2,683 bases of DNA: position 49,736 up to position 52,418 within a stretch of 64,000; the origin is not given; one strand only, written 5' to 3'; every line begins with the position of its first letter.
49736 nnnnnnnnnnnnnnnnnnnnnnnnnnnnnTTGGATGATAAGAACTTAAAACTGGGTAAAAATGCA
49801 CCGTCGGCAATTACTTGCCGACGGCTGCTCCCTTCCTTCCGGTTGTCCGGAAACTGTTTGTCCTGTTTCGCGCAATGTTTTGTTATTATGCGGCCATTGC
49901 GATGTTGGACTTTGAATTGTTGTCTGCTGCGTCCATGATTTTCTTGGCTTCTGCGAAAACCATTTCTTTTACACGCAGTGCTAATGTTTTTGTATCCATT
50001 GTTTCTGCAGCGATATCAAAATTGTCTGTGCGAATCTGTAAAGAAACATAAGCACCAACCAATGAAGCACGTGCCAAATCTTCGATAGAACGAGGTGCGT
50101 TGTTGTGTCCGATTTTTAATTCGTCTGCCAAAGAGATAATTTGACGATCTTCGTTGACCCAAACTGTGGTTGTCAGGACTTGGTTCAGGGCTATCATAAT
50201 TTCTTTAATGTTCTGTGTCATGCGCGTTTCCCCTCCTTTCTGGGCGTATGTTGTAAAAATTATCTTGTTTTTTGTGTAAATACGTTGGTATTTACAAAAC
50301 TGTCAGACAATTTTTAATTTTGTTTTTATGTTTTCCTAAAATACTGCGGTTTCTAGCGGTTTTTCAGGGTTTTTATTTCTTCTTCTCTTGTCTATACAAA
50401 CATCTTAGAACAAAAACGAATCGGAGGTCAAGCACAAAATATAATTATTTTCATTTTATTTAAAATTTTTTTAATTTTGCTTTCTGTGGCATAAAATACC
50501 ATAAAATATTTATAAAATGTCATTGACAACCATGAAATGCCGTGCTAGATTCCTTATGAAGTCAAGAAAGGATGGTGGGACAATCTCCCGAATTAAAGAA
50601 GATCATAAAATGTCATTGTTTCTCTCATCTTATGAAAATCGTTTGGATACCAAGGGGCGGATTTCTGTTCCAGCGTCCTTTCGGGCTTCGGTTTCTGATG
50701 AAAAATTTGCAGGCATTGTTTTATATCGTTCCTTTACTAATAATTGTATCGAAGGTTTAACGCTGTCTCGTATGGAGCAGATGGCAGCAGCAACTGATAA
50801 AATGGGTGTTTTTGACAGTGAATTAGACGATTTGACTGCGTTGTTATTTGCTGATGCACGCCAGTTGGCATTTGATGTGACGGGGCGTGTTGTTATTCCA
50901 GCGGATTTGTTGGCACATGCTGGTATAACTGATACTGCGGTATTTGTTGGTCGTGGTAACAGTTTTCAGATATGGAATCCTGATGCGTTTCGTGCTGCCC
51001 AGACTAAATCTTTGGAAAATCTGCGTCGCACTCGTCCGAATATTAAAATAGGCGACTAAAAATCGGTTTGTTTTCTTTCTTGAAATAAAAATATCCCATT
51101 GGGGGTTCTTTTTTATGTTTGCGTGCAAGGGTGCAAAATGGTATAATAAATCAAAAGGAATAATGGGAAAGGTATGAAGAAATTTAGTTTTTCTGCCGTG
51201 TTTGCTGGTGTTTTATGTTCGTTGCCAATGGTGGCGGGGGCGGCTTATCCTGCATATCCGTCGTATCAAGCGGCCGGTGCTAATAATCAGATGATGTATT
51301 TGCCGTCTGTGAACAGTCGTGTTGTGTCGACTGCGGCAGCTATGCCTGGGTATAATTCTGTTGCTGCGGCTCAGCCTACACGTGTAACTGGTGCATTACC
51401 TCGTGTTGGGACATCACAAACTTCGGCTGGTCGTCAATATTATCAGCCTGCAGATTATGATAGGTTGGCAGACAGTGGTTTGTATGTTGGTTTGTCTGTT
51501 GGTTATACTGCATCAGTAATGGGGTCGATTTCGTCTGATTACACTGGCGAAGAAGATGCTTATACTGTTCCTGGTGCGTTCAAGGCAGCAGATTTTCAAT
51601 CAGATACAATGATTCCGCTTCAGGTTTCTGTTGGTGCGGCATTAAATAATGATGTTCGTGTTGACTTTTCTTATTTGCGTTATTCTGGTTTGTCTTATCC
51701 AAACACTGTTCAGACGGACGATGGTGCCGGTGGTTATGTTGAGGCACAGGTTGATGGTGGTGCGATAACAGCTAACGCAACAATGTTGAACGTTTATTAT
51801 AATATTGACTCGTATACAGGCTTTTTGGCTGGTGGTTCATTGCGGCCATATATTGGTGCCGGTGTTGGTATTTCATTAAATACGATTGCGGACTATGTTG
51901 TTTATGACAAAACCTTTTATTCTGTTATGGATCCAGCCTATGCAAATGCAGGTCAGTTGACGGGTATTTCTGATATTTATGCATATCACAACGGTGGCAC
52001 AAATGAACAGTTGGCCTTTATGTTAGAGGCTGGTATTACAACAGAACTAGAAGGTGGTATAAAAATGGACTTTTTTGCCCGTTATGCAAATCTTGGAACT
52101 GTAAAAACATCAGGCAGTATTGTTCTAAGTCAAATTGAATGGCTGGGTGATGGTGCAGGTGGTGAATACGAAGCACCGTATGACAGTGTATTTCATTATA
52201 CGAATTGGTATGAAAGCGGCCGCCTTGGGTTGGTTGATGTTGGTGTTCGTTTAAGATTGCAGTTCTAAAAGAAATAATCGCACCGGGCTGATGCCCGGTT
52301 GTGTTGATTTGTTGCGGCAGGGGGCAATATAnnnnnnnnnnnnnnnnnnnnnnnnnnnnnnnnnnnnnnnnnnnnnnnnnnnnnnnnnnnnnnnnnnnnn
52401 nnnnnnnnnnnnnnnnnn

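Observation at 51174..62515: Contiguous envelope/secretome locus (OMP, Gly-rich secreted protein, PLD-family lipoprotein, two Cys-rich paralogs, M13 peptidase) directly after an orphan mraZ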

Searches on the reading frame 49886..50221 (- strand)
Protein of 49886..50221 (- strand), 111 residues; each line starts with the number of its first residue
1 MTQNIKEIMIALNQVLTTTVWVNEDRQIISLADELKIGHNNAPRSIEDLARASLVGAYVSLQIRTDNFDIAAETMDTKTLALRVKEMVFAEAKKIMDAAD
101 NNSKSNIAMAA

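Call 3: search_protein_families(library=pfam, proteins=[window:49886-50221:-], max_evalue=0.01)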
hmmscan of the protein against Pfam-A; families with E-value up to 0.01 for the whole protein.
window:49886-50221:- (111 aa): 1 family
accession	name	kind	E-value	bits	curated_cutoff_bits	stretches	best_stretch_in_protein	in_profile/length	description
PF09397.16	FtsK_gamma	-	0.0036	17.4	30.6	0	34-59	28-53/63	Ftsk gamma domain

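Call 4: search_protein_families(library=ncbifam, proteins=[window:49886-50221:-], max_evalue=0.01)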
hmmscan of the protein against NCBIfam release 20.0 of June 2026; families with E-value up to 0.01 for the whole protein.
window:49886-50221:- (111 aa): 0 families

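Call 97: search_protein_families(library=phrogs, proteins=[window:49886-50221:-], max_evalue=0.01)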
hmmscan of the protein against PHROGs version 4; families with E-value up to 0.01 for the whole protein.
window:49886-50221:- (111 aa): 0 families

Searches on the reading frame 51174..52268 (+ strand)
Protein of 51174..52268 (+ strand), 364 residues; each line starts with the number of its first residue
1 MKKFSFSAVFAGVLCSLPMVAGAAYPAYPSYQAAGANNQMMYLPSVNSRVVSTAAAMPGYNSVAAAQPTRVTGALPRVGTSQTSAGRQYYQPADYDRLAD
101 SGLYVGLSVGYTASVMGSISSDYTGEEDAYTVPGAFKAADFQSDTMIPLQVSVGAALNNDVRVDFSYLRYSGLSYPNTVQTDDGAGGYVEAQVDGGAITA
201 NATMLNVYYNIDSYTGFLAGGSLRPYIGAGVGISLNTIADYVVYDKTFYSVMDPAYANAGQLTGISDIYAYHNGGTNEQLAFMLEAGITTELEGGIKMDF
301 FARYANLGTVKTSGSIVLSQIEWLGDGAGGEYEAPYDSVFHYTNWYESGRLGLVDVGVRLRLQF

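Call 3: search_protein_families(library=pfam, proteins=[window:51174-52268:+], max_evalue=0.01)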
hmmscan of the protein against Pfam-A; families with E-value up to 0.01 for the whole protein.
window:51174-52268:+ (364 aa): 1 family
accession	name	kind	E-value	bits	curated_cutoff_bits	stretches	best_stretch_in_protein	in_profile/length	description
PF01617.23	Surface_Ag_2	-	0.006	16.5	22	0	196-237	131-167/247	Surface antigen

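Call 4: search_protein_families(library=ncbifam, proteins=[window:51174-52268:+], max_evalue=0.01)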
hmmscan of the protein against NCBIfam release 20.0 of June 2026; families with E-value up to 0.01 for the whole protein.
window:51174-52268:+ (364 aa): 1 family
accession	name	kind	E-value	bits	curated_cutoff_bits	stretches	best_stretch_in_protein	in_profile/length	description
NF052636.1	Rick_Adr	subfamily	0.0061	16.2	210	0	140-313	50-195/224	adhesin Adr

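Call 9: list_cluster_members(proteins=[window:51174-52268:+, window:52332-53975:+, window:54008-55672:-, window:55769-58072:+, window:58171-60375:+, window:60533-62515:-, window:50517-51059:+])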
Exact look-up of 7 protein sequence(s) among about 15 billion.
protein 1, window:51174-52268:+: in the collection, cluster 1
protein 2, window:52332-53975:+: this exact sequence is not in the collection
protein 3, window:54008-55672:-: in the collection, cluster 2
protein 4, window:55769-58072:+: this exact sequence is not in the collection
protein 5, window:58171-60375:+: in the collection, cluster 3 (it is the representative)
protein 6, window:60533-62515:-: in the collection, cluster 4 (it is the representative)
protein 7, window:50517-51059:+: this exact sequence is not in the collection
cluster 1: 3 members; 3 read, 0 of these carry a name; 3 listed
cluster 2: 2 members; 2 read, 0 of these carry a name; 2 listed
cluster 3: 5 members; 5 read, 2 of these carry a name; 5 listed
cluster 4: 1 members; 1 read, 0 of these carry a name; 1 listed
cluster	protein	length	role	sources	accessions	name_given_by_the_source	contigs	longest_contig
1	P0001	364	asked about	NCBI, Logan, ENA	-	-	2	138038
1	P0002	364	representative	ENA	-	-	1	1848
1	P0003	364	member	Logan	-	-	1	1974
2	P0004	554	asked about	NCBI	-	-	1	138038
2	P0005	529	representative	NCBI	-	-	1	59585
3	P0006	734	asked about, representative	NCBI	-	-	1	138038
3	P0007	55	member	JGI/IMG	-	hypothetical protein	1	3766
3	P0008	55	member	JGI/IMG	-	hypothetical protein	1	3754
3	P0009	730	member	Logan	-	-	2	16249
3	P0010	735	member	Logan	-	-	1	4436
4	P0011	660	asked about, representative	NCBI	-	-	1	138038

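Call 54: find_homologous_proteins(query=window:51174-52268:+, max_evalue=0.001)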
Query window:51174-52268:+ (364 aa): 776 proteins with E <= 0.001 among 7612 candidates; the best 120 are listed.
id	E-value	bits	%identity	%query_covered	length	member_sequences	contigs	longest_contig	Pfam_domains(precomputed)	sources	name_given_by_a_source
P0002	6.4e-234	794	100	100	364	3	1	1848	-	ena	-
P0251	9.1e-227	771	96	100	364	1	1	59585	-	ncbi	-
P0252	5.2e-206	702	87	100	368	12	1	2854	-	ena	-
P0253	1.6e-204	697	87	100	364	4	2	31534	-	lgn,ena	-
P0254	5.6e-204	696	87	100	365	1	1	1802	-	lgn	-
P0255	1.4e-202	691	86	100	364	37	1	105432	-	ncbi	-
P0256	3.7e-202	690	87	100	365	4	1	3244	-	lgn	-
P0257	2.9e-201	687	86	100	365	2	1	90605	-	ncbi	-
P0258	3.3e-201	686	86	100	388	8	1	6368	-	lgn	-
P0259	7.1e-201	685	85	100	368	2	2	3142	-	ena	-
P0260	1.1e-199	681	83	100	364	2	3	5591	-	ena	-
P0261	1.4e-198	678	84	100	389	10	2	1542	-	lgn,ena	-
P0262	2.2e-198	677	83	100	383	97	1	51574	-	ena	-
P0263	7.3e-198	675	84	100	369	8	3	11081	-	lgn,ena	-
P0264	3.3e-197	673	84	100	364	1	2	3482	-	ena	-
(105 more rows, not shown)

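Call 56: search_solved_structures(query=A4, max_evalue=10)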
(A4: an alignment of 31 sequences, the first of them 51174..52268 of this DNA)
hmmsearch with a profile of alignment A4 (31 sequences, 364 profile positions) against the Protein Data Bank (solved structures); distinct sequences matched with E-value up to 10: 0.

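Call 86: search_protein_families(library=pfam, alignment_id=A4, max_evalue=1)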
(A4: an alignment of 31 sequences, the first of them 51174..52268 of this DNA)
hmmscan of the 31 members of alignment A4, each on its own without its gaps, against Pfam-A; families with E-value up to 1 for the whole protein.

A. member 1, window:51174-52268:+ (364 aa): 1 family
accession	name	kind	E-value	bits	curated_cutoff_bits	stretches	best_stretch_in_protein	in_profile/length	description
PF01617.23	Surface_Ag_2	-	0.006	16.5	22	1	196-237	131-167/247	Surface antigen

B. families by the number of members that match (of 31 scanned): 8 families
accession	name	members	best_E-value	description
PF01617.23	Surface_Ag_2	23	0.006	Surface antigen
PF17899.6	Peptidase_M61_N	2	0.015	Peptidase M61 N-terminal domain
PF09165.15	Ubiq-Cytc-red_N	1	0.005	Ubiquinol-cytochrome c reductase 8 kDa, N-terminal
PF14888.12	PBP-Tp47_c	1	0.02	Penicillin-binding protein Tp47 domain C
PF23532.1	Microp_apicomplexa_18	1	0.035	Apicomplexa microprotein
PF02462.21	Opacity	1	0.058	Opacity family porin protein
PF24146.1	K1-lyase_C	1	0.13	K1 capsule-specific polysaccharide lyase, C-terminal domain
PF22245.3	G7C_C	1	0.19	Tailspike protein, C-terminal domain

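Call 97: search_protein_families(library=phrogs, proteins=[window:51174-52268:+], max_evalue=0.01)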
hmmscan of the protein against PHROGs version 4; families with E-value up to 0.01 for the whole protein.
window:51174-52268:+ (364 aa): 0 families
